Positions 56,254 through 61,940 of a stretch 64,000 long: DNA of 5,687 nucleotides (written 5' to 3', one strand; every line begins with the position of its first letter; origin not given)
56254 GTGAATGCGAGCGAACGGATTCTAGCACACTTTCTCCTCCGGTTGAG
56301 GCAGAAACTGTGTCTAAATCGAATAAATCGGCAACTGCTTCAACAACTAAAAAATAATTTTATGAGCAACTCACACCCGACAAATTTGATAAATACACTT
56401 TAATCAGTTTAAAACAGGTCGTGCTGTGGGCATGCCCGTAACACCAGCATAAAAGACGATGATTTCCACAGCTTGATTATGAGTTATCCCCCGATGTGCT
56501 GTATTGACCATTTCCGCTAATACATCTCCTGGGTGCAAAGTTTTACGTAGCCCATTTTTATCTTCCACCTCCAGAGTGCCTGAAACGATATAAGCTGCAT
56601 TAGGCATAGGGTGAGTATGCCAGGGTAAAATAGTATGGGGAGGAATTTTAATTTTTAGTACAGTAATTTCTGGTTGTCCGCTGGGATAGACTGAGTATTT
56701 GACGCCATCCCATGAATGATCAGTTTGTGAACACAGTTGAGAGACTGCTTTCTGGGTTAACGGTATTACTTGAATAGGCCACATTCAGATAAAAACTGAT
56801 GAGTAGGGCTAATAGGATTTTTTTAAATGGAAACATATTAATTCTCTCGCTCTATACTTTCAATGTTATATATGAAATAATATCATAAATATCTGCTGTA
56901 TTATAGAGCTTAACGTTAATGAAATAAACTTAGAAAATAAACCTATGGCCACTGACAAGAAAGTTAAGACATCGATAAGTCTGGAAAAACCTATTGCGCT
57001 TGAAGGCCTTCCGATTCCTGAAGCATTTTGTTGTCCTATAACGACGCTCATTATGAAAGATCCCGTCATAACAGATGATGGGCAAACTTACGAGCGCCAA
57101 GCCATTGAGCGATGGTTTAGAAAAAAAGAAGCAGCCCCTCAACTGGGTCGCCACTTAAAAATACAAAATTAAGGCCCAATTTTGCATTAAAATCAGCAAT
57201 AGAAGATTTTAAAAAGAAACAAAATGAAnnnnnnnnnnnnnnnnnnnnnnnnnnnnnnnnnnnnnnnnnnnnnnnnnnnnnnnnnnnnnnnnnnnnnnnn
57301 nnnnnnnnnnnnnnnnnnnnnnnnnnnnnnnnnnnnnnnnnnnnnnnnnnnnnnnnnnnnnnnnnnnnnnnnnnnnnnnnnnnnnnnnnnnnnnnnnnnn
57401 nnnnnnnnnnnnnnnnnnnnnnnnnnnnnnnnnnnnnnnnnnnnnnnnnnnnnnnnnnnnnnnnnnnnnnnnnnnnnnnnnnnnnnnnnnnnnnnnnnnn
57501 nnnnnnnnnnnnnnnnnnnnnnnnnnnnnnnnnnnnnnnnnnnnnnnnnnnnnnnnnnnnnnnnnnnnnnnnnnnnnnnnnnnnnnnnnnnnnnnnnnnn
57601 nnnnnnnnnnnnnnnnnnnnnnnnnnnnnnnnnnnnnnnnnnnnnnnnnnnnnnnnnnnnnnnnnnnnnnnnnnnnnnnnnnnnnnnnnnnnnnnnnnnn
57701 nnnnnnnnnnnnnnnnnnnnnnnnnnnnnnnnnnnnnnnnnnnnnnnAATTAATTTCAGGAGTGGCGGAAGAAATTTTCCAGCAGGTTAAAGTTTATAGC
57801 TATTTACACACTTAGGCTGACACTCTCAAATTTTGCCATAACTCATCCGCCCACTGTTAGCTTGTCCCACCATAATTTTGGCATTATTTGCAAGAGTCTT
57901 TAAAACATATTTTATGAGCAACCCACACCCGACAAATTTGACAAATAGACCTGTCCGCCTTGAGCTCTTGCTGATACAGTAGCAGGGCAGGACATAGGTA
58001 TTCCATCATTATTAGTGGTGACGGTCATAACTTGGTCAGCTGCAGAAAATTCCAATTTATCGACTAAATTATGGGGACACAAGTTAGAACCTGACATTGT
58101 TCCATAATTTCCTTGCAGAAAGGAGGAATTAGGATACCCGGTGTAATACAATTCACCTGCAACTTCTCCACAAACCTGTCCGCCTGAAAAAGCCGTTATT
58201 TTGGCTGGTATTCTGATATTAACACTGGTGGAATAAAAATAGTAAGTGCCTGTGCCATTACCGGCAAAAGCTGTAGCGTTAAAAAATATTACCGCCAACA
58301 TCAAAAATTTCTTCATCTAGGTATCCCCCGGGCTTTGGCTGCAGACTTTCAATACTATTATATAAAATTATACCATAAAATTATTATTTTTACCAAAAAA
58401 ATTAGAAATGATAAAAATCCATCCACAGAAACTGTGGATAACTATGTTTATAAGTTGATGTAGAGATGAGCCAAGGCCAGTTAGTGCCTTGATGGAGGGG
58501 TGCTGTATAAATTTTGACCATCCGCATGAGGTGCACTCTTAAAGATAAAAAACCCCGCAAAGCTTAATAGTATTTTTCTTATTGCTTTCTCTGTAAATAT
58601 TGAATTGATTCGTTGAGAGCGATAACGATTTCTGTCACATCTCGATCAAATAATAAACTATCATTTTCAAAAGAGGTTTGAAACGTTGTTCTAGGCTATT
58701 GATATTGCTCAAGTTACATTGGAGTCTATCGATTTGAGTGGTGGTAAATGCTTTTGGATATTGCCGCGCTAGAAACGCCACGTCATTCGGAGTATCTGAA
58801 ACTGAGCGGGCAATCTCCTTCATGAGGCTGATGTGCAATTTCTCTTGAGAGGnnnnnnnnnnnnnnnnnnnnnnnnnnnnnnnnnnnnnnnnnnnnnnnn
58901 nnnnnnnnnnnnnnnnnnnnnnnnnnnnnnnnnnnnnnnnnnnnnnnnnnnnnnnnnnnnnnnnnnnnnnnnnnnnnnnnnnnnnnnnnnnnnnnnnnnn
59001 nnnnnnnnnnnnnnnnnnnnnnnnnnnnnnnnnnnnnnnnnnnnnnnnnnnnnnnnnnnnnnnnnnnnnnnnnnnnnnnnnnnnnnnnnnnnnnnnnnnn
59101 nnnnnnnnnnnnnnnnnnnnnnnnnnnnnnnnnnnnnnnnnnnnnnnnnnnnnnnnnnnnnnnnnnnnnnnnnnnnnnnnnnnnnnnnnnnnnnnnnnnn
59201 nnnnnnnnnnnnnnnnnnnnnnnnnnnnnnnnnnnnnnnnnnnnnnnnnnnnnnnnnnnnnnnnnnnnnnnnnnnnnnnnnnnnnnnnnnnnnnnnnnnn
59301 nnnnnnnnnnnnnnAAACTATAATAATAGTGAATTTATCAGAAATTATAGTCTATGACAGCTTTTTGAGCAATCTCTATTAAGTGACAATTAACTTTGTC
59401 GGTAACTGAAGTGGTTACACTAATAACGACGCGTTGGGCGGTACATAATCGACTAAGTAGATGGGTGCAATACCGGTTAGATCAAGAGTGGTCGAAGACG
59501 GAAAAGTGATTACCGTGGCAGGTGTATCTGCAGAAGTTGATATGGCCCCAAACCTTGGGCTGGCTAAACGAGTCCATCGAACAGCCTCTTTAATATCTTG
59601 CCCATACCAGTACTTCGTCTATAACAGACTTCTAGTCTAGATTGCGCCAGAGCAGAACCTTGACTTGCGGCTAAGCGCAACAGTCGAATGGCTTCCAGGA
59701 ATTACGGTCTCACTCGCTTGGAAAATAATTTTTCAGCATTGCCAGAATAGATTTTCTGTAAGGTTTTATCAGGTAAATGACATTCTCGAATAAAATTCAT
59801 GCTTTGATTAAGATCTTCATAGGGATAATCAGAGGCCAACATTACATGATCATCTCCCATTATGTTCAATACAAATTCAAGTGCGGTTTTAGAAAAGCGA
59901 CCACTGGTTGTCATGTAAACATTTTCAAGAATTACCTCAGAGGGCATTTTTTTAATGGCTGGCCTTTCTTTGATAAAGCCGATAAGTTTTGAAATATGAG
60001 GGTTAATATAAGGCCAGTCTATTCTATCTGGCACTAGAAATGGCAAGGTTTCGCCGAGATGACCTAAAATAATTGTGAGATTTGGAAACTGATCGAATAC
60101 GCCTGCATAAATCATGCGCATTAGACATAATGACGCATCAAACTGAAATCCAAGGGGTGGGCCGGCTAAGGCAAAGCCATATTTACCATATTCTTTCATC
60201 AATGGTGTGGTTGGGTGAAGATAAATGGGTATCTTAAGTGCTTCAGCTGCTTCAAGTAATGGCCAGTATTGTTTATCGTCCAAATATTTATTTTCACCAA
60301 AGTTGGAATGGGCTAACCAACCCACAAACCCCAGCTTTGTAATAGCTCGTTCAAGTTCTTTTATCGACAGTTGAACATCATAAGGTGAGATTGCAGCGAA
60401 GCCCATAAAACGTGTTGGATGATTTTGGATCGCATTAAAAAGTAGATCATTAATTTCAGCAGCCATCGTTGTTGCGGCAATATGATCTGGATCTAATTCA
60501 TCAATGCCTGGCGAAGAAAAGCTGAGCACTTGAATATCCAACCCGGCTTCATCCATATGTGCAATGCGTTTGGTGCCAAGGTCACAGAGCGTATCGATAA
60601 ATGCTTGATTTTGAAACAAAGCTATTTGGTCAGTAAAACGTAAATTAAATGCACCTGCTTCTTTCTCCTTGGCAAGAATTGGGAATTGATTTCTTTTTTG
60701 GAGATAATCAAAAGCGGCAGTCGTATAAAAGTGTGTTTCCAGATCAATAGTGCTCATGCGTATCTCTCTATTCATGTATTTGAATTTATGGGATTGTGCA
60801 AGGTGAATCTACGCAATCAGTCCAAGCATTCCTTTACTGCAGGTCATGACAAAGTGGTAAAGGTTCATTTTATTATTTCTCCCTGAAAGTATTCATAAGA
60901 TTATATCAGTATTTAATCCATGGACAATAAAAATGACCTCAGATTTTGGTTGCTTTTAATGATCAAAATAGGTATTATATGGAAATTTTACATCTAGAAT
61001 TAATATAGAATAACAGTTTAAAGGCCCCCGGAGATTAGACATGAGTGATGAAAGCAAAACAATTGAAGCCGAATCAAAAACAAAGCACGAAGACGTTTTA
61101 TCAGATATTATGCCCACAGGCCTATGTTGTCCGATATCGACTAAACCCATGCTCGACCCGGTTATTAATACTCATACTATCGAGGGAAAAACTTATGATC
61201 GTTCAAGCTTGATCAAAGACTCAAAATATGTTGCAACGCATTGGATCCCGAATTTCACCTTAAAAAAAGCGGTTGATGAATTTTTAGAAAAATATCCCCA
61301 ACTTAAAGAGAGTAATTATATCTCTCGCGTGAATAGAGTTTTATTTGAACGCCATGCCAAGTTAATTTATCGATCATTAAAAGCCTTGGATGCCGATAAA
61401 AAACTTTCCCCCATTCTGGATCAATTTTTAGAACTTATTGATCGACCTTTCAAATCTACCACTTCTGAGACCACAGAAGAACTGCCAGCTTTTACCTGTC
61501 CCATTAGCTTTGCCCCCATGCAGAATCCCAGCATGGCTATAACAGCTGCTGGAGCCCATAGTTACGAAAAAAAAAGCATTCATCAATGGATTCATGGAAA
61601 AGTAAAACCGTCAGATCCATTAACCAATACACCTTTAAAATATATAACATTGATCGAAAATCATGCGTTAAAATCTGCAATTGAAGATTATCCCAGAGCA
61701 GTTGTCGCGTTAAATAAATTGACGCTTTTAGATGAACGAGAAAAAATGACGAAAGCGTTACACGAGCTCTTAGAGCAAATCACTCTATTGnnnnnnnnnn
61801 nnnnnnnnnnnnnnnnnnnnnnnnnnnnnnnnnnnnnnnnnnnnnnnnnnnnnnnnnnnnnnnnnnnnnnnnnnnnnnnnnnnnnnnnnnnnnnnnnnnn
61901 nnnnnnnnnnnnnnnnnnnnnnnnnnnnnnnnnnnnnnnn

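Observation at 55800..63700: Patchwork zone of segmental duplications and decayed paralog fragments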

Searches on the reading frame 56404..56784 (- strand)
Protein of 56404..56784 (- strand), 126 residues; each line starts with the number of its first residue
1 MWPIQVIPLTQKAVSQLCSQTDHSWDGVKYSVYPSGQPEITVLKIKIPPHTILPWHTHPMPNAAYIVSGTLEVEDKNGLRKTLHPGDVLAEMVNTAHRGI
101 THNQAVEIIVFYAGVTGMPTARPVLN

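Call 11: search_protein_families(library=pfam, proteins=[window:56404-56784:-], max_evalue=0.01)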
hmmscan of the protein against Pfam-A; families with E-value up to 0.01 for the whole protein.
window:56404-56784:- (126 aa): 4 families
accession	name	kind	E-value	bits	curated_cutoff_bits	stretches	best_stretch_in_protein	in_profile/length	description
PF07883.17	Cupin_2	-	1.1e-09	38.3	27.2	1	45-108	3-66/70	Cupin domain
PF02678.22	Pirin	-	3.6e-05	24.2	26.1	1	53-104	43-92/108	Pirin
PF12973.13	Cupin_7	-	0.0061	16.8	27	1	41-109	34-97/105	ChrR Cupin-like domain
PF00190.28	Cupin_1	-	0.0089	16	22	0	39-111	32-113/151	Cupin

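Call 40: search_protein_families(library=ncbifam, proteins=[window:56404-56784:-], max_evalue=0.001)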
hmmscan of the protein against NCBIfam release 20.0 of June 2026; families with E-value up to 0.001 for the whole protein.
window:56404-56784:- (126 aa): 1 family
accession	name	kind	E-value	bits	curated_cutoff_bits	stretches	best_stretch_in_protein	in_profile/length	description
NF049940.1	MandnitrLy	equivalog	1.3e-06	28.3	140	1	38-107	33-103/130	(R)-mandelonitrile lyase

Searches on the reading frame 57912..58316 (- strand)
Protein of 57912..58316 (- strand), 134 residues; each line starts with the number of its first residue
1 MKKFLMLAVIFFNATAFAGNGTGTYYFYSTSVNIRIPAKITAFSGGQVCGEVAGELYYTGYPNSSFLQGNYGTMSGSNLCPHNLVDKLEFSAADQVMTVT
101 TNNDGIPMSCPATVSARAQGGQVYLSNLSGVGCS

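Call 11: search_protein_families(library=pfam, proteins=[window:57912-58316:-], max_evalue=0.01)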
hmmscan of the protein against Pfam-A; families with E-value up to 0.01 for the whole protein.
window:57912-58316:- (134 aa): 0 families

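Call 13: find_encoding_contigs(protein=window:57912-58316:-, flank=10000, max_places=10)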
Protein window:57912-58316:- (134 aa): no gene with exactly this product is on record in the collection.

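Call 33: find_homologous_proteins(query=window:57912-58316:-)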
Query window:57912-58316:- (134 aa): 1 proteins with E <= 0.001 among 14 candidates.
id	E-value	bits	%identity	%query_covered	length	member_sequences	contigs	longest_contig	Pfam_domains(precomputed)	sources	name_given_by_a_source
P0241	2.6e-83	294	100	100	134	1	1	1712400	-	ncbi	ncbi:MAG: hypothetical protein QM752_06425 [Gammaproteobacteria bacterium]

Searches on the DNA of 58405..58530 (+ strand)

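Call 48: search_dna_similar(query=window:58405-58530:+, collection=ecoli_genomes, mode=distant, max_evalue=10, max_rows=8)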
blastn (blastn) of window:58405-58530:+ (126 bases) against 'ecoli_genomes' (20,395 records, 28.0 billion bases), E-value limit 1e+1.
Records with a match: 1; places in all: 1; records where one place covers at least 80% of the query: 0.
Genomes with a match: 1 of 5426; with a place that covers at least 80% of the query: 0. Places per genome that has any: lowest 1, median 1, highest 1. On chromosomes: 0 places; on plasmids: 1.
Best place of each record, by identity: 90-95% 1.
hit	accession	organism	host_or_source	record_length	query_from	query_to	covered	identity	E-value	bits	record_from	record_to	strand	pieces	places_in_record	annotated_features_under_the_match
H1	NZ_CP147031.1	Escherichia coli strain 22F46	river water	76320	17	44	22%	92.9%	3e-1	43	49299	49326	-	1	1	none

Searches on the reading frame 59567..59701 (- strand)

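Call 57: search_protein_families(library=pfam, proteins=[window:59567-59701:-], max_evalue=1)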
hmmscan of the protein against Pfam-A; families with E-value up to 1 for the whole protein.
seq(45 aa): 2 families
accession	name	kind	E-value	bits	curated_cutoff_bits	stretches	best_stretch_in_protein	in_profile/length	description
PF20437.3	LonC_helical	-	0.032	14.7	24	0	5-20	14-29/34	Lon-like LonC helical domain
PF22296.2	bAvd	-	0.15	13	40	1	7-41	70-104/107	bAvd-like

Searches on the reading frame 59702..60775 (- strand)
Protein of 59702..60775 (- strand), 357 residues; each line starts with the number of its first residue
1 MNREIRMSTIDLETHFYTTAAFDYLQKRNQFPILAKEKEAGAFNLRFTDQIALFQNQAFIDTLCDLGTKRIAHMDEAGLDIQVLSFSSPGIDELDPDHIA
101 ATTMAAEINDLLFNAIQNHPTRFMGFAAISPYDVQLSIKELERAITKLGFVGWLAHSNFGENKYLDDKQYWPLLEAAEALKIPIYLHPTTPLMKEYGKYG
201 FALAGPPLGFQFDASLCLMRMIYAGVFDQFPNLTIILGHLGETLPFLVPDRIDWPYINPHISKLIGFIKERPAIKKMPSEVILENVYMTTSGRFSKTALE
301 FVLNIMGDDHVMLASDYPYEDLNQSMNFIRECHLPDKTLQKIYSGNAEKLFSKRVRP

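Call 11: search_protein_families(library=pfam, proteins=[window:59702-60775:-], max_evalue=0.01)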
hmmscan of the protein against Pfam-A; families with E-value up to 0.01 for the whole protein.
window:59702-60775:- (357 aa): 1 family
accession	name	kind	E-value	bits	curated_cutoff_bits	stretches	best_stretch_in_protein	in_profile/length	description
PF04909.20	Amidohydro_2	-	8.4e-32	111.5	26.4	1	89-351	45-287/289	Amidohydrolase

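Call 12: find_encoding_contigs(protein=window:59702-60775:-, flank=10000, max_places=10)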
Protein window:59702-60775:- (357 aa): no gene with exactly this product is on record in the collection.

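Call 19: find_related_loci(query=window:59702-60775:-, collection=genome_contigs, flank=10000)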
Query window:59702-60775:- (357 aa) in genome_contigs; peptide patterns used: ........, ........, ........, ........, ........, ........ (x = any residue, [..] = any of these).
66 stretches matched a pattern; 7 encode a relative of the query (tblastn E <= 1e-3); 7 distinct loci.
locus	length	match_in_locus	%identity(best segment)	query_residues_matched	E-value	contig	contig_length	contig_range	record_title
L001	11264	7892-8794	37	37-351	2e-53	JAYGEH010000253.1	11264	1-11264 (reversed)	MAG: Rhodospirillales bacterium isolate OC6_3000m_MAG_133 OC6_3000m_contig_1510647, whole genome shotgun sequence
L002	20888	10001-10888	35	52-355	2e-52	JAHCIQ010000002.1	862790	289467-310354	MAG: Cyanobacteria bacterium TGS_CYA1 CYA1_2, whole genome shotgun sequence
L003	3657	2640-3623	31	3-351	3e-44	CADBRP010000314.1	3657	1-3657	MAG: uncultured Clostridiales bacterium isolate RUG14238 genome assembly, contig: RUG14238_asm_314, whole genome shotgun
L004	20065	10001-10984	30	3-351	7e-42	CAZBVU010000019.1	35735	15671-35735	MAG TPA_asm: uncultured Oscillospiraceae bacterium isolate SRP313737_co1_141 genome assembly, contig: NODE_1893_length_3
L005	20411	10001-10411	32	94-233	4e-13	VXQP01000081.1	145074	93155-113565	MAG: Chloroflexi bacterium isolate SB0664_bin_11 NODE_109_length_145074_cov_21.835559, whole genome shotgun sequence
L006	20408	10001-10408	32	94-232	6e-13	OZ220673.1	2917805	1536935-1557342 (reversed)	MAG: Dehalococcoidia bacterium isolate 74ad39ee-730f-4e91-a86b-9a5c45ef094d genome assembly, chromosome: 1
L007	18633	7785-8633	25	70-347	1e-9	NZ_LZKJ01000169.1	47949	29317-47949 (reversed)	Mycobacterium kyorinense strain E861 contig_69, whole genome shotgun sequence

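Call 40: search_protein_families(library=ncbifam, proteins=[window:59702-60775:-], max_evalue=0.001)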
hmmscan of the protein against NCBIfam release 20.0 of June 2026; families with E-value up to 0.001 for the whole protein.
window:59702-60775:- (357 aa): 0 families

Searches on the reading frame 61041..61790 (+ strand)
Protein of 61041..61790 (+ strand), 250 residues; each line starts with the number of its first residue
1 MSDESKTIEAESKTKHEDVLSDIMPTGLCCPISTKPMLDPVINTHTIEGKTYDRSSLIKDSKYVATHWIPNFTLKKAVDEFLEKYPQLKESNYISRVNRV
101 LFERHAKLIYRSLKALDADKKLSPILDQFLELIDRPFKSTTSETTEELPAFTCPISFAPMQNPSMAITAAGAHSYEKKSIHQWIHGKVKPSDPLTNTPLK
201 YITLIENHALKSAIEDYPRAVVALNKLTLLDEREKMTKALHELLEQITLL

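Call 68: search_solved_structures(query=window:61041-61790:+, max_evalue=0.01)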
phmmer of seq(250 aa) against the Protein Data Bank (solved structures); distinct sequences matched with E-value up to 0.01: 14.
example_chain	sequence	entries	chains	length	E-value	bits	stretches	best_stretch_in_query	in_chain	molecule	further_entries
7xed_C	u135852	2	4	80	1.4e-05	28.3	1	150-217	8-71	U-box domain-containing protein 12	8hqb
8hpb_A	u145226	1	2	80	4.9e-05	26.4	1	150-217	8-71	U-box domain-containing protein 12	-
2f42_A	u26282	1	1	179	0.00019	24.5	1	121-217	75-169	STIP1 homology and U-box containing protein 1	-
9ye9_B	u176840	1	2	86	0.00081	22.5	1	145-217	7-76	E3 ubiquitin-protein ligase CHIP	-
2oxq_C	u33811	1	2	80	0.0013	21.8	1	145-217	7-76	STIP1 homology and U-Box containing protein 1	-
1t1h_A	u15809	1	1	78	0.0013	21.8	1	150-214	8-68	armadillo repeat containing protein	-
4wz3_B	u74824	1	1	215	0.0013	21.8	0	23-59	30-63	E3 ubiquitin-protein ligase LubX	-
9o7e_A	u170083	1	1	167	0.0017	21.4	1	127-216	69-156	E3 ubiquitin-protein ligase CHIP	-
8qhc_D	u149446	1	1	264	0.0024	20.9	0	22-59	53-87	E3 ubiquitin--protein ligase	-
9dry_A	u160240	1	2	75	0.0041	20.2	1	148-216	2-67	E3 ubiquitin-protein ligase CHIP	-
9o7g_B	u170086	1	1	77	0.0044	20.1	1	148-216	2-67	E3 ubiquitin-protein ligase CHIP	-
9o7f_B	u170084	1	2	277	0.0049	19.9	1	127-216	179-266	E3 ubiquitin-protein ligase CHIP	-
9o7d_A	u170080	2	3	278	0.0049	19.9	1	127-216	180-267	E3 ubiquitin-protein ligase CHIP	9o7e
9o7h_A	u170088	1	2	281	0.005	19.9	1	127-216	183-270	E3 ubiquitin-protein ligase CHIP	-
